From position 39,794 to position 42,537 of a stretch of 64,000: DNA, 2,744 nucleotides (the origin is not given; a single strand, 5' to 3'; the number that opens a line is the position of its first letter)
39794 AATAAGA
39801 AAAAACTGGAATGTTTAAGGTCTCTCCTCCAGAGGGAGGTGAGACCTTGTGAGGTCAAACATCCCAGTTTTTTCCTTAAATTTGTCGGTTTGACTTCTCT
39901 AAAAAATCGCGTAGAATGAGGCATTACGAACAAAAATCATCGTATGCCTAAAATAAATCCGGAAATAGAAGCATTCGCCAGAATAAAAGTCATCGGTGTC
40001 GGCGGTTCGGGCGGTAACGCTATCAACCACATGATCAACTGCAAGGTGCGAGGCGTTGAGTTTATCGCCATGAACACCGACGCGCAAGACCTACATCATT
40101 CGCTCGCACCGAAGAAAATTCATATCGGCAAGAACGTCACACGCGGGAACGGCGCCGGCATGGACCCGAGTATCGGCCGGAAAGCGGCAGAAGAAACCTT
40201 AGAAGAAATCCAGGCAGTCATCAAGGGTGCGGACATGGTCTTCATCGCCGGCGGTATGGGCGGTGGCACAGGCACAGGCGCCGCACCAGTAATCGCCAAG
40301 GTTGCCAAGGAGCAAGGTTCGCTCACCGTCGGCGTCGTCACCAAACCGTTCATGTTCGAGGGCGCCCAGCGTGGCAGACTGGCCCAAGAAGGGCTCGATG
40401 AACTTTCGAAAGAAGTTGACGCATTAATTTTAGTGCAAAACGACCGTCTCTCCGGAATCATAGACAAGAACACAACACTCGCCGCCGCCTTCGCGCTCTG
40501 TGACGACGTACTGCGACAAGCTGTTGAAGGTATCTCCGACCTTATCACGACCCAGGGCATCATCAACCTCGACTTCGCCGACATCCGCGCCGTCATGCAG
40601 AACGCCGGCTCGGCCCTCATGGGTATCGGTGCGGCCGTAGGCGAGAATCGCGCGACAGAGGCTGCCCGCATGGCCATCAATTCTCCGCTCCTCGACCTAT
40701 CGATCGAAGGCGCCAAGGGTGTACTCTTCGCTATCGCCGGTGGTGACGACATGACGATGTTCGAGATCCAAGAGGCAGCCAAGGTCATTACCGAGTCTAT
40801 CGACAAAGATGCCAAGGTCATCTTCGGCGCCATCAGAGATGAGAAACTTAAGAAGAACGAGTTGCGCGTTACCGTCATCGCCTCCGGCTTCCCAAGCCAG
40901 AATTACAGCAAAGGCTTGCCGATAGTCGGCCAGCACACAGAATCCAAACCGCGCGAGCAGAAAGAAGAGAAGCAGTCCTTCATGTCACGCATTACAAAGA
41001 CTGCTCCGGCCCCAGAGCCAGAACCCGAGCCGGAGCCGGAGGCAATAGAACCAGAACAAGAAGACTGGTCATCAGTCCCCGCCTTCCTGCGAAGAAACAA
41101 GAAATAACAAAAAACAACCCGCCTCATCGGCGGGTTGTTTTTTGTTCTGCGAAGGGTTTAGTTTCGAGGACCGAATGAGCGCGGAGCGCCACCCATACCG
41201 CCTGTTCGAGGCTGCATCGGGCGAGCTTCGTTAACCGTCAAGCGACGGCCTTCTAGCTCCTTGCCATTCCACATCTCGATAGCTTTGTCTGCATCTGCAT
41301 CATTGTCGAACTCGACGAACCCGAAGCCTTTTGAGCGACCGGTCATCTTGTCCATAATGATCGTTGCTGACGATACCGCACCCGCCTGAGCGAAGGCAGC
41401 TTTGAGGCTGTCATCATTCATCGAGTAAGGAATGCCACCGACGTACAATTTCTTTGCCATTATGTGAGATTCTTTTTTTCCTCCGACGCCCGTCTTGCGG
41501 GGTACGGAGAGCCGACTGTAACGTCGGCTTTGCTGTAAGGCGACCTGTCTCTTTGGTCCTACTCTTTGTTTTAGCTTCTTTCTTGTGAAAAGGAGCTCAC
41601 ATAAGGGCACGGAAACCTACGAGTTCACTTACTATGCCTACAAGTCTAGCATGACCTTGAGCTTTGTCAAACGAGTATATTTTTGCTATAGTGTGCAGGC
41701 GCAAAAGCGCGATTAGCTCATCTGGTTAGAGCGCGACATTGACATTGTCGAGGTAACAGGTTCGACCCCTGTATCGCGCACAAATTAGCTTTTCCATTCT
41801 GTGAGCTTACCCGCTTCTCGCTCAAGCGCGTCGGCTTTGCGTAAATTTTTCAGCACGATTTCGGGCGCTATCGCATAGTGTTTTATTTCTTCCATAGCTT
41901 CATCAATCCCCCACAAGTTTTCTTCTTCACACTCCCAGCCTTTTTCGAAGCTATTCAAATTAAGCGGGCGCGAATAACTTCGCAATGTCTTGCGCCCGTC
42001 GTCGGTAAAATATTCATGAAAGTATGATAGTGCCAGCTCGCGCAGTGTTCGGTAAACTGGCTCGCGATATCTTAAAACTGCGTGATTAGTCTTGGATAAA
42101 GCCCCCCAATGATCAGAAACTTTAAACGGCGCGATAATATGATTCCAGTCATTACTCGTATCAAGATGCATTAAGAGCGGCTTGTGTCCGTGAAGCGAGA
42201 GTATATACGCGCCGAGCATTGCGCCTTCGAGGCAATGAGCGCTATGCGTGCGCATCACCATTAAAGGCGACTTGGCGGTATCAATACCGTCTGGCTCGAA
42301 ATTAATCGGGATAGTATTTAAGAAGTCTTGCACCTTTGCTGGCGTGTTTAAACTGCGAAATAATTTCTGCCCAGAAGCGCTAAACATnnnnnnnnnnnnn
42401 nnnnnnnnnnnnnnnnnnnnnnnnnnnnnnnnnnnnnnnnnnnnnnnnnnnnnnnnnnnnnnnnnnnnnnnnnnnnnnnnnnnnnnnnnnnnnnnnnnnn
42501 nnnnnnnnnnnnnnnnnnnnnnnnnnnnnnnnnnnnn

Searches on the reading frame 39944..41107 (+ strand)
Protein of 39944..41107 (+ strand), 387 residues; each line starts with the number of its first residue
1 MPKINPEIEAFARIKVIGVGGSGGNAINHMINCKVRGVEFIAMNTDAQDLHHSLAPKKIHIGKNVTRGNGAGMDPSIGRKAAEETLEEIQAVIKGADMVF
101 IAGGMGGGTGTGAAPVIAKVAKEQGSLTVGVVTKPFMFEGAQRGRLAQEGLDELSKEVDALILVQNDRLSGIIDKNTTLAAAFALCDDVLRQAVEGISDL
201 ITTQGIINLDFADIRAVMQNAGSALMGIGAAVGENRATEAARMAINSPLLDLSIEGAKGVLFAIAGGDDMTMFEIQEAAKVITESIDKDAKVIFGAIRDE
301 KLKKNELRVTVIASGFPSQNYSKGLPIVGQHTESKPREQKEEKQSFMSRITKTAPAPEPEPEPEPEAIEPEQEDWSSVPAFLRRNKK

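Call 10: search_protein_families(library=pfam, proteins=[window:39944-41107:+], max_evalue=0.01)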
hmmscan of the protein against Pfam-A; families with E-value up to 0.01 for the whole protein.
window:39944-41107:+ (387 aa): 2 families
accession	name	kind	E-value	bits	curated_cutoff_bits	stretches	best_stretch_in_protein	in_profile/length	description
PF00091.31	Tubulin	-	4e-48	164.7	33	1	13-173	1-189/190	Tubulin/FtsZ family, GTPase domain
PF12327.13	FtsZ_C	-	3.9e-32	110.8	27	1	222-316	1-94/95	FtsZ family, C-terminal domain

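Call 37: find_related_loci(query=window:39944-41107:+, collection=metagenome_contigs, flank=10000)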
Query window:39944-41107:+ (387 aa) in metagenome_contigs; peptide patterns used: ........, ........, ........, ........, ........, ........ (x = any residue, [..] = any of these).
600 stretches matched a pattern (row limit reached: there are more); 591 encode a relative of the query (tblastn E <= 1e-3); the best 80 are kept; 80 distinct loci.
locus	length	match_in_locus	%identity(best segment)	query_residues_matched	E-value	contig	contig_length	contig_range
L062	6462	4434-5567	71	1-386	3e-168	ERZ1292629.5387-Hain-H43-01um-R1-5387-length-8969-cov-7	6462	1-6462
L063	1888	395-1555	67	1-387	6e-178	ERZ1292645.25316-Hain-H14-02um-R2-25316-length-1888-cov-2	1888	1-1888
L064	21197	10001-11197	66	1-387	5e-161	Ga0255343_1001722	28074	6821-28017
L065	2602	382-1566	65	1-387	2e-171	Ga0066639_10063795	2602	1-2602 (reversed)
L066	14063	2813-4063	64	1-386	1e-159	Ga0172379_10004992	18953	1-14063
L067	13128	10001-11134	67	1-387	6e-159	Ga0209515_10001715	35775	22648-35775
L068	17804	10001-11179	65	1-387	8e-159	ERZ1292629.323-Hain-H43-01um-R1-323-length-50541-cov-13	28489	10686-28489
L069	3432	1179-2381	62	1-386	2e-164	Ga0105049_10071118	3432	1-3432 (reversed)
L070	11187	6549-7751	65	1-387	2e-157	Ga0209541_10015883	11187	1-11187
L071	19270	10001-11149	66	1-387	3e-157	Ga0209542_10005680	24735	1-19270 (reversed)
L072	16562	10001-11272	62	1-386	4e-157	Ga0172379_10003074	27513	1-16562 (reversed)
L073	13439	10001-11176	65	1-387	1e-156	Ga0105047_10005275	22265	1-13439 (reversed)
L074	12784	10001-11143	65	1-387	2e-156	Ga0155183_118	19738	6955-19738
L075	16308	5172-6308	65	1-386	9e-156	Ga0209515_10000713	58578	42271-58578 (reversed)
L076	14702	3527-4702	64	1-386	8e-156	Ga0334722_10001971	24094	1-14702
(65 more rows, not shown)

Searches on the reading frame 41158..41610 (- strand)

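Call 10: search_protein_families(library=pfam, proteins=[window:41158-41610:-], max_evalue=0.01)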
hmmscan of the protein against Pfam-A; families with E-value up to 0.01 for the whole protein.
window:41158-41610:- (150 aa): 2 families
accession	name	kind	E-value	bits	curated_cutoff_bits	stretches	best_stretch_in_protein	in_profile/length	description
PF00076.28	RRM_1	-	5.1e-23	81.2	20.7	1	55-124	1-69/70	RNA recognition motif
PF16367.11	RRM_7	-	0.0052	17.2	27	1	53-80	2-29/94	RNA recognition motif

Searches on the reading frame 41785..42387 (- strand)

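Call 10: search_protein_families(library=pfam, proteins=[window:41785-42387:-], max_evalue=0.01)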
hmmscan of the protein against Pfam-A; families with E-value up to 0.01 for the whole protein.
window:41785-42387:- (200 aa): 1 family
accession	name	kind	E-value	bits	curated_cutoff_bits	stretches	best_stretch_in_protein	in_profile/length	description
PF14822.12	Vasohibin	-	0.0053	16.5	24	1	43-126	103-190/245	Vasohibin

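Call 62: search_protein_families(library=ncbifam, proteins=[window:41785-42387:-], max_evalue=0.1)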
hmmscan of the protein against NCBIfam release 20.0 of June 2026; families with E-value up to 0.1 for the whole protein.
window:41785-42387:- (200 aa): 0 families
